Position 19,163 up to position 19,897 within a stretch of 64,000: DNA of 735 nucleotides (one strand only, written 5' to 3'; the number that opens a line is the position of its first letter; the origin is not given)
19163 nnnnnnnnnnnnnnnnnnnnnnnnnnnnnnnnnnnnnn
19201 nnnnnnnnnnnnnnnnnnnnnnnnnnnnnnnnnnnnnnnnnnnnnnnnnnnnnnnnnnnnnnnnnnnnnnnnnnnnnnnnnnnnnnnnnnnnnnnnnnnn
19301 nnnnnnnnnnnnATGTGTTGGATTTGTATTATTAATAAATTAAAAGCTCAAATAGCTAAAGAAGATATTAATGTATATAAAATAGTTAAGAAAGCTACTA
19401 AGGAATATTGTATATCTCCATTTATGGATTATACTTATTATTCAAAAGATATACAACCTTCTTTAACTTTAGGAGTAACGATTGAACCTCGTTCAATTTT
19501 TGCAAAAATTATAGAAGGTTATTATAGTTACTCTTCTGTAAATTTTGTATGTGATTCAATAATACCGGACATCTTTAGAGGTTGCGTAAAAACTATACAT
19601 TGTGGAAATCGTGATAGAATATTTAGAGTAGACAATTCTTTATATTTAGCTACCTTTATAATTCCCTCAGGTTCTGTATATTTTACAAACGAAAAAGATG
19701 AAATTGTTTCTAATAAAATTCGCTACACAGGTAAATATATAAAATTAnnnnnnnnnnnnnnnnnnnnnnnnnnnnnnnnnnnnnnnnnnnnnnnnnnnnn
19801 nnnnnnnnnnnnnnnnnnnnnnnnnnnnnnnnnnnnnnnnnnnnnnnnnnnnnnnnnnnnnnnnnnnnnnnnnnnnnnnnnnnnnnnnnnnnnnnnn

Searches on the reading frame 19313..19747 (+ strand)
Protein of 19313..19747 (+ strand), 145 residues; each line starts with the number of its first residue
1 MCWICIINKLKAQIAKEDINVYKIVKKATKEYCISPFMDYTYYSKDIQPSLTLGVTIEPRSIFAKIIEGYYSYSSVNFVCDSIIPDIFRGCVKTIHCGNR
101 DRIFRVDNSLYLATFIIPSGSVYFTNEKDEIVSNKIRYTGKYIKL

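Call 4: search_protein_families(library=pfam, proteins=[window:19313-19747:+], max_evalue=1)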
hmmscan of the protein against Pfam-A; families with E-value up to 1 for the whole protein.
window:19313-19747:+ (145 aa): 1 family
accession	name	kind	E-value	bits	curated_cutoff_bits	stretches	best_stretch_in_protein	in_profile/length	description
PF16254.10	DUF4910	-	0.055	12.7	26.6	1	15-96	160-242/247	Domain of unknown function (DUF4910)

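Call 5: search_protein_families(library=phrogs, proteins=[window:19313-19747:+], max_evalue=1)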
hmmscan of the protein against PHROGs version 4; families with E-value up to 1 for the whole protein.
window:19313-19747:+ (145 aa): 2 families
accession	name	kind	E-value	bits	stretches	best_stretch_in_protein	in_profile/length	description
phrog_13450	-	unknown function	0.00051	21.3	1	6-50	6-54/153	-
phrog_1945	-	unknown function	0.14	13.5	1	18-48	24-56/94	-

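Call 8: find_homologous_proteins(query=A1, max_evalue=0.001)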
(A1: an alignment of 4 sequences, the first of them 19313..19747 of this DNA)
Query A1 (4 sequences) (145 aa, profile of the alignment): 1669 proteins with E <= 0.001 among 2169 candidates; the best 120 are listed.
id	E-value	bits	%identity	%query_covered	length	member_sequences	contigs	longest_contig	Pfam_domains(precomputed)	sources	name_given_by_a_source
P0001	5.0e-51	190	33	98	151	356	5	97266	-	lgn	-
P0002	1.8e-50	189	32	98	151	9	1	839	-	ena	-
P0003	3.7e-49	184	33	98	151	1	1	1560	-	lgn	-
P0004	5.4e-49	184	40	20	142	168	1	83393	-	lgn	-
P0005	9.3e-49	183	40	20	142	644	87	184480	-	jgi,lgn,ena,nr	jgi:hypothetical protein|nr:MAG TPA: hypothetical protein [Bacteriophage sp.]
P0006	5.1e-48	181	35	98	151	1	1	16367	-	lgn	-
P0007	2.1e-46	175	32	98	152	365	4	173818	-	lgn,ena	-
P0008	3.7e-46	175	92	100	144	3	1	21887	-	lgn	-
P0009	1.2e-45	173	31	98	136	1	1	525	-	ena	-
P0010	4.1e-45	171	92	100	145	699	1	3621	-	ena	-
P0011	1.0e-44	170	91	100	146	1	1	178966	-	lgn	-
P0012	2.5e-44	169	91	100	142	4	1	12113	-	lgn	-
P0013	2.6e-44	169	31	98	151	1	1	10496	-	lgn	-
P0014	3.2e-44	168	83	100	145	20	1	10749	-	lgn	-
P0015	3.7e-44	168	90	100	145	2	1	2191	-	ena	-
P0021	2.4e-43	165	30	98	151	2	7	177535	-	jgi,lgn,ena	jgi:hypothetical protein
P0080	1.2e-37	147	75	100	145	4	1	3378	-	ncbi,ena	-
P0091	4.8e-37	145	83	100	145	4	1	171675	-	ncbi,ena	-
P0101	5.0e-36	142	53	10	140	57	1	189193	-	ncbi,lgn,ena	-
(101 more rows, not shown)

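Call 9: search_solved_structures(query=A1, max_evalue=10)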
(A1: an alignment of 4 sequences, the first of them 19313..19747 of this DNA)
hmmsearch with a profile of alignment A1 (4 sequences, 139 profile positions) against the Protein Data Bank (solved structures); distinct sequences matched with E-value up to 10: 13.
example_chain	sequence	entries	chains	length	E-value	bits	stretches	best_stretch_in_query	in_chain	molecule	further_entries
4uer_7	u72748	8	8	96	0.56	13.5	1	7-42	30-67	ES10 | 40S ribosomal protein S10-A | Small ribosomal subunit protein eS10A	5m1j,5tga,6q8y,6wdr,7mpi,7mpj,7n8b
6i7o_C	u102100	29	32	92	0.56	13.5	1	7-42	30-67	40S ribosomal protein S10-A | Small ribosomal subunit protein eS10A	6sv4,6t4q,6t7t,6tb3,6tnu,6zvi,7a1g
6woo_KK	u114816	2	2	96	0.56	13.5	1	7-42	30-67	eS10 | Small ribosomal subunit protein eS10A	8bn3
5i4l_C0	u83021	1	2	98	0.59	13.5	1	7-42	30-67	40S ribosomal protein S10-A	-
5fci_c0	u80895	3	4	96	0.66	13.3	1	7-42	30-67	40S ribosomal protein S10-A | 40S ribosomal protein S10-A,40S ribosomal protein S10-A,40S ribosomal protein S10-A,40S ri | Small ribosomal subunit protein eS10A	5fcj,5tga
5dgf_C0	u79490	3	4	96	0.66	13.3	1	7-42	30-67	40S ribosomal protein S10-A | 40S ribosomal protein S10-A,40S ribosomal protein S10-A,40S Ribosomal Protein S10-A | 40S ribosomal protein S10-A,40S Ribosomal Pr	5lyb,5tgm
5lyb_c0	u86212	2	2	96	0.67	13.3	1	7-42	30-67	40S ribosomal protein S10-A,40S ribosomal protein S10-A,40S Ribosomal Protein S10 | 40S ribosomal protein S10-A,40S Ribosomal Protein S10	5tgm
3j6x_10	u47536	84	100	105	0.69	13.2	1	7-42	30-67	40S ribosomal protein S10 | 40S ribosomal protein S10-A | eS10 (yeast S10)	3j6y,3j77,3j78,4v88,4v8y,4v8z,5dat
4u3m_C0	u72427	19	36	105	0.69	13.2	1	7-42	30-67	40S ribosomal protein S10-B | 40S ribosomal protein S10-A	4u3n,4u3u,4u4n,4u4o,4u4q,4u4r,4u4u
4u3n_c0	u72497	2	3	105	0.69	13.2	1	7-42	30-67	40S ribosomal protein S10-A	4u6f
5fci_C0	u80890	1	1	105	0.69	13.2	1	7-42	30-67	40S ribosomal protein S10-A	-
4v92_BK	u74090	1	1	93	0.8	13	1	8-42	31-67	ES10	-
3eev_A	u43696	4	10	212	1.3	12.3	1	58-119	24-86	Chloramphenicol acetyltransferase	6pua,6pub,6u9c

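Call 22: search_protein_representatives(alignment_id=A1)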
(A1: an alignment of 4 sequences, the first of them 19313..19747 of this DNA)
Query: 4 sequences, 139 profile positions. Proteins with E-value up to 0.001 (for the whole library): 3371; up to 1e-10: 231; up to 1e-30: 3. The best 150 are listed.
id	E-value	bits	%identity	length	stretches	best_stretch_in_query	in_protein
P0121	9.1e-35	136.0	-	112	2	67-137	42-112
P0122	8.3e-33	129.7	-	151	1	1-139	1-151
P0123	5.4e-32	127.0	-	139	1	1-137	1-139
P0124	5.3e-30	120.6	-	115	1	37-139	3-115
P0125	1.0e-25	106.7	-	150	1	1-139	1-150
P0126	1.3e-24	103.1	-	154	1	1-139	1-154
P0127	1.5e-24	102.9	-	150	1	1-127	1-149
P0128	3.3e-24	101.8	-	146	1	1-127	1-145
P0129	6.8e-23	97.5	-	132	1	1-127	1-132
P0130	1.0e-22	96.9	-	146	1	1-137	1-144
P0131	3.8e-22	95.1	-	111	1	57-137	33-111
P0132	1.7e-21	93.0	-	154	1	1-127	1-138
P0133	2.1e-20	89.5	-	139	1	1-127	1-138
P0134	4.7e-20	88.3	-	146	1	1-127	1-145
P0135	4.8e-20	88.3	-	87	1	1-70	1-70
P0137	3.1e-19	85.7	-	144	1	1-127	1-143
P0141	6.5e-18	81.4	-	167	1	1-127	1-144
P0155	3.0e-16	76.0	-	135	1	1-127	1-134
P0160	1.2e-15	74.0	-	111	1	1-122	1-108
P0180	6.9e-14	68.3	-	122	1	1-121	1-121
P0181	8.2e-14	68.1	-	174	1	1-130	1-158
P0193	5.3e-13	65.5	-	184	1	1-128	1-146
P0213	1.4e-12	64.1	-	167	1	1-127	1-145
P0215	1.6e-12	64.0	-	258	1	1-124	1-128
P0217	1.6e-12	63.9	-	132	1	1-122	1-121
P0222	2.4e-12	63.3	-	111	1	1-120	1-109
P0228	3.5e-12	62.8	-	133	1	1-134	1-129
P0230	3.8e-12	62.7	-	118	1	1-125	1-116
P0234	5.0e-12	62.3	-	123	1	1-124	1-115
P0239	5.6e-12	62.2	-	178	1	1-124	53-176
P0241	5.9e-12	62.1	-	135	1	1-135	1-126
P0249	8.1e-12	61.6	-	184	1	1-132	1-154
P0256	9.6e-12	61.4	-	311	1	1-123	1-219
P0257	9.7e-12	61.4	-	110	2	1-69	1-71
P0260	1.0e-11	61.3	-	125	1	1-133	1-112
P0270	1.3e-11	61.0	-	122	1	1-125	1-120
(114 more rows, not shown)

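Call 34: search_protein_families(library=pfam, proteins=[P0215, P0256, P0239, P0193, P0249], max_evalue=0.01)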
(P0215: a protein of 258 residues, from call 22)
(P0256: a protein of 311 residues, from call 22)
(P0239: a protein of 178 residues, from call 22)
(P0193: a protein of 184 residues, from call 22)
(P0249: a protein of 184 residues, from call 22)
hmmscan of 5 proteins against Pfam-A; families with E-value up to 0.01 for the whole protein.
P0215 (258 aa): 0 families

P0256 (311 aa): 0 families

P0239 (178 aa): 0 families

P0193 (184 aa): 0 families

P0249 (184 aa): 0 families

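Call 47: search_dna_similar(query=P0155, collection=phages, mode=protein, max_evalue=0.001, max_rows=60, rows=spread)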
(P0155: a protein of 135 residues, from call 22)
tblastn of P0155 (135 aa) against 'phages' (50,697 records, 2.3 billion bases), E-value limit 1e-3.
Records with a match: 3; places in all: 3; records where one place covers at least 80% of the query: 3.
Best place of each record, by identity: <60% 3.
By first word of the organism name: IAS 2; Bacteriophage 1.
By host as written in the record: Homo sapiens 2; - 1.
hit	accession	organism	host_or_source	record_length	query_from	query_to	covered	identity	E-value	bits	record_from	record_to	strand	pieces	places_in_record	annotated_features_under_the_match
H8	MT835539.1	Bacteriophage sp.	human fecal samples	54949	1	133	99%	38.9%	6e-14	72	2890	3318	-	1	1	record has no annotation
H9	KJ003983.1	IAS virus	Homo sapiens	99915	1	129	96%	33.8%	4e-7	53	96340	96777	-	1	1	record has no annotation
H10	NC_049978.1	IAS virus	Homo sapiens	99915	1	129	96%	33.8%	4e-7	53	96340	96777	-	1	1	hypothetical protein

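Call 54: search_protein_families(library=ncbifam, proteins=[P0215, P0256], max_evalue=0.01)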
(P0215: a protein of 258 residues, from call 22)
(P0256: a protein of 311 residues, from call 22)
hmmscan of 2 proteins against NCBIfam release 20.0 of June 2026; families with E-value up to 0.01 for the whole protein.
P0215 (258 aa): 1 family
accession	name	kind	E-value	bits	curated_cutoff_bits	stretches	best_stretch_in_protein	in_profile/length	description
NF049995.1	A1S_2505_Nterm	subfamily_domain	6.4e-37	126.1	45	1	148-252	1-109/109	A1S_2505 family phage non-structural protein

P0256 (311 aa): 1 family
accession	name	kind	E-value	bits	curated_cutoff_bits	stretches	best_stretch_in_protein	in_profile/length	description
NF001536.0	PRK00364.3-2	equivalog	0.0014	18.5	147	0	71-152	7-84/109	co-chaperone GroES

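Call 60: find_encoding_contigs(protein=P0215, flank=8000, max_places=3)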
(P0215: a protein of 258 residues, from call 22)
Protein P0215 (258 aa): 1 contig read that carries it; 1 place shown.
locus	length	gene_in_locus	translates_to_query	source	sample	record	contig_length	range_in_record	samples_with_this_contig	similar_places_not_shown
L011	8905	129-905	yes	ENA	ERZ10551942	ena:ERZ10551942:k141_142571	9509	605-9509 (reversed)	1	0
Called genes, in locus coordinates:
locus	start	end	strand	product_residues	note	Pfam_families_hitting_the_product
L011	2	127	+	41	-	?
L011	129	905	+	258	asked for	-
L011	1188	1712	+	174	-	-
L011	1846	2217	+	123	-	-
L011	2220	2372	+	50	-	-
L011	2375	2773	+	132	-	-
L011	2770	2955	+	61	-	-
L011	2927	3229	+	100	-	-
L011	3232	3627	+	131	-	-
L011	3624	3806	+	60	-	-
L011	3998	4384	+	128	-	-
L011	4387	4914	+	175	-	-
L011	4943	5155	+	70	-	-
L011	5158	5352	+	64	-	-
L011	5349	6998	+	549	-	-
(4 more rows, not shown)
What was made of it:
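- One distant locus carries a PNK3P gene (call 60).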

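Call 64: find_related_loci(query=A5, collection=genome_contigs, flank=8000)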
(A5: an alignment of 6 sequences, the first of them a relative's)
Query A5 (135 aa) in genome_contigs; peptide patterns used: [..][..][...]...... (x = any residue, [..] = any of these).
22 stretches matched a pattern, but none encodes a relative of the query by tblastn (E <= 1e-3).
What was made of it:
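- Tried and rejected: This is a narrow pattern, so it is weak evidence that the family is restricted to phages (call 64).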

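Call 67: find_encoding_contigs(protein=P0230, flank=10000, max_places=2)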
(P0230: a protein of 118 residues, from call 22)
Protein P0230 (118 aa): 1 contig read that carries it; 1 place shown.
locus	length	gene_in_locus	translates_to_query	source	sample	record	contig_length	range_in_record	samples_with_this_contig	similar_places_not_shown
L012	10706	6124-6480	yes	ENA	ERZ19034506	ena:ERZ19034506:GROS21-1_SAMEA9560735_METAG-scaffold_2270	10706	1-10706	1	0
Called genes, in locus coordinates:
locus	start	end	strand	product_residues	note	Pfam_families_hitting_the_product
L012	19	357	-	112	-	-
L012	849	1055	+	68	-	-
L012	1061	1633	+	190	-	-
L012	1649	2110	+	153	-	-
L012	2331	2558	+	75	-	-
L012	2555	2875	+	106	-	-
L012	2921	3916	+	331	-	-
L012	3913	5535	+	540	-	PF00176:SNF2-rel_dom, PF04851:ResIII (weak), PF00271:Helicase_C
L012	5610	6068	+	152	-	PF04542:Sigma70_r2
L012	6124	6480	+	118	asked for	-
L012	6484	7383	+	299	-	-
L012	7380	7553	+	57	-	-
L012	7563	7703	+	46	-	-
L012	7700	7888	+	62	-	-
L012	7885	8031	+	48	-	-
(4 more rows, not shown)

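Call 68: find_encoding_contigs(protein=P0181, flank=10000, max_places=2)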
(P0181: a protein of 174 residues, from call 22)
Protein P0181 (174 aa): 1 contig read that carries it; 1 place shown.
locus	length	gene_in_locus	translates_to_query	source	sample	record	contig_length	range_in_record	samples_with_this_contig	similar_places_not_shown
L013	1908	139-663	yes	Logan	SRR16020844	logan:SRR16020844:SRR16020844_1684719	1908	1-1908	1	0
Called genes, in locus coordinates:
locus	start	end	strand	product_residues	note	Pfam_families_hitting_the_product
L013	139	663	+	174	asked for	-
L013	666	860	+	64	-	-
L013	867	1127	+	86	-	-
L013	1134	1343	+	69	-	-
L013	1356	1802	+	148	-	-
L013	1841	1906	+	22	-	?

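Call 69: find_encoding_contigs(protein=P0213, flank=10000, max_places=2)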
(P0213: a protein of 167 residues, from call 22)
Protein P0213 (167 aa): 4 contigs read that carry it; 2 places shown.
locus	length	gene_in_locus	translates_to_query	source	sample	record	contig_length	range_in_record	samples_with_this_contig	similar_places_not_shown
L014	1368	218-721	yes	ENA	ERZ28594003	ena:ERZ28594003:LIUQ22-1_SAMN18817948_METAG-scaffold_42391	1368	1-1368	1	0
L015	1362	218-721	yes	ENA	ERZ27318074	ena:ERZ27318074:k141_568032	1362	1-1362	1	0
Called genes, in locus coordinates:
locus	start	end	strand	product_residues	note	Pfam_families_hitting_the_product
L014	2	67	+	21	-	?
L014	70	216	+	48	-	-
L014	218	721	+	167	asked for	-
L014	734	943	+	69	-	-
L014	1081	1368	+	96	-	?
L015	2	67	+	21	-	?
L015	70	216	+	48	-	-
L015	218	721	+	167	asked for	-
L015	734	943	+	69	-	-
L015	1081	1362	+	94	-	?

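Call 84: list_cluster_members(proteins=[P0005, P0101, P0280, P0332, P0091, P0080, P0217, P0021])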
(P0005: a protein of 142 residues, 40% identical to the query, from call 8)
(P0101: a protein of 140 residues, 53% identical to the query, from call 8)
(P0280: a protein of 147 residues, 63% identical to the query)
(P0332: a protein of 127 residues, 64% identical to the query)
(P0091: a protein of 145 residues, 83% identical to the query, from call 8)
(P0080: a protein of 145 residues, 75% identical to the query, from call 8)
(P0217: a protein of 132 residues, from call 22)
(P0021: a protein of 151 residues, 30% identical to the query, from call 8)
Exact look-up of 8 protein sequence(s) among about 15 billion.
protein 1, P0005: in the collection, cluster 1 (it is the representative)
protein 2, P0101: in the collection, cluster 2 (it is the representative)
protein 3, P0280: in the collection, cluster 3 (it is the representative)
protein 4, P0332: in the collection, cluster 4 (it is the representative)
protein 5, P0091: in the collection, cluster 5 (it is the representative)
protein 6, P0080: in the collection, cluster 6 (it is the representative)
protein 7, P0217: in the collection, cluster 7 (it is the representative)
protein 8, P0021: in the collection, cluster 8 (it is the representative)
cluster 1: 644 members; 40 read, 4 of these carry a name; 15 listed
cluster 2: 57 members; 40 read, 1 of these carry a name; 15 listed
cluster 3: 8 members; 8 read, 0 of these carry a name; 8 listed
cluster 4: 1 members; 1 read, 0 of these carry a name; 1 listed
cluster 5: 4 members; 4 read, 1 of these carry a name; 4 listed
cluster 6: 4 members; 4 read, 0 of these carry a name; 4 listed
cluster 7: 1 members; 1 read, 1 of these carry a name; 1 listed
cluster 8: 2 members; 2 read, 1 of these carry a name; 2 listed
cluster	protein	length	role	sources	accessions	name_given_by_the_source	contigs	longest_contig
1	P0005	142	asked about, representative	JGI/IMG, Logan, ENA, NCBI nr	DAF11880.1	hypothetical protein | MAG TPA: hypothetical protein [Bacteriophage sp.]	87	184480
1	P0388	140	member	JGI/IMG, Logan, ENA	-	hypothetical protein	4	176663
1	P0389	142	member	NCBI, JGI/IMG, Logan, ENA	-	hypothetical protein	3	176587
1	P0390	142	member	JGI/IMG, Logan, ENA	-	hypothetical protein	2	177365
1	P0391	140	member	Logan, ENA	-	-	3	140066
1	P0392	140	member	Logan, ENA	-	-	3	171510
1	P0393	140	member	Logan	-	-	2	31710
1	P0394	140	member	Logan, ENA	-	-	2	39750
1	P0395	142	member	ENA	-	-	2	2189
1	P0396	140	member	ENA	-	-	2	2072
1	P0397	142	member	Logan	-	-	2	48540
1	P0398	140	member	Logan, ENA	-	-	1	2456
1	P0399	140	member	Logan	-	-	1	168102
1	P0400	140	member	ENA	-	-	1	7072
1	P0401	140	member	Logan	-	-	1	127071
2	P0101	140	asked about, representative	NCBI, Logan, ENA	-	-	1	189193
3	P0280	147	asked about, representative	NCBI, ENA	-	-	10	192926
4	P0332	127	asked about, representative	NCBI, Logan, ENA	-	-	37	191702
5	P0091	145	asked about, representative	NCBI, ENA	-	-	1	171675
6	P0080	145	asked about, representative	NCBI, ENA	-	-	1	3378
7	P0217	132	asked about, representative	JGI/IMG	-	hypothetical protein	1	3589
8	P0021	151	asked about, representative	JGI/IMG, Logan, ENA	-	hypothetical protein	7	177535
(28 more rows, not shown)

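Call 85: search_protein_families(library=padloc, proteins=[window:19313-19747:+, P0155, P0137, P0230, P0160, P0215, P0141], max_evalue=1)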
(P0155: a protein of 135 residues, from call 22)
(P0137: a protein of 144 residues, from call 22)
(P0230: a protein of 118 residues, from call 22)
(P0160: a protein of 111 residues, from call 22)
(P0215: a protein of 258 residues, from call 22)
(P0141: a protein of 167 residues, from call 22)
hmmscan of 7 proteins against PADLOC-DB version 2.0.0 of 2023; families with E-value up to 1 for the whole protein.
window:19313-19747:+ (145 aa): 0 families

P0155 (135 aa): 0 families

P0137 (144 aa): 0 families

P0230 (118 aa): 1 family
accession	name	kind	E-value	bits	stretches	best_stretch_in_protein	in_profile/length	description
PDLC01126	Cas5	-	0.015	13.5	1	49-104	91-141/181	Cas5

P0160 (111 aa): 0 families

P0215 (258 aa): 0 families

P0141 (167 aa): 1 family
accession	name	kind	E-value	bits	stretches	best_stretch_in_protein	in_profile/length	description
PDLC00387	SduA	-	0.029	10.9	1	51-113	279-344/546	DUF4263 domain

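Call 93: search_protein_families(library=pfam, proteins=[P0222, P0257, P0160, P0241, P0260, P0270, P0180, P0234, P0228], max_evalue=10)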
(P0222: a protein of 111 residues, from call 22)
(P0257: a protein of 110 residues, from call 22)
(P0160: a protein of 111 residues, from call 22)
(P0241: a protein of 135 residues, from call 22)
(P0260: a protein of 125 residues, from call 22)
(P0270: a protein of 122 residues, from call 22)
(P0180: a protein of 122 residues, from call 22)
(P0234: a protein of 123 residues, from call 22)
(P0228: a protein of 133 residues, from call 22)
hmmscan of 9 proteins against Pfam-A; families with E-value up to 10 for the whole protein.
P0222 (111 aa): 0 families

P0257 (110 aa): 0 families

P0160 (111 aa): 0 families

P0241 (135 aa): 0 families

P0260 (125 aa): 0 families

P0270 (122 aa): 0 families

P0180 (122 aa): 0 families

P0234 (123 aa): 0 families

P0228 (133 aa): 0 families
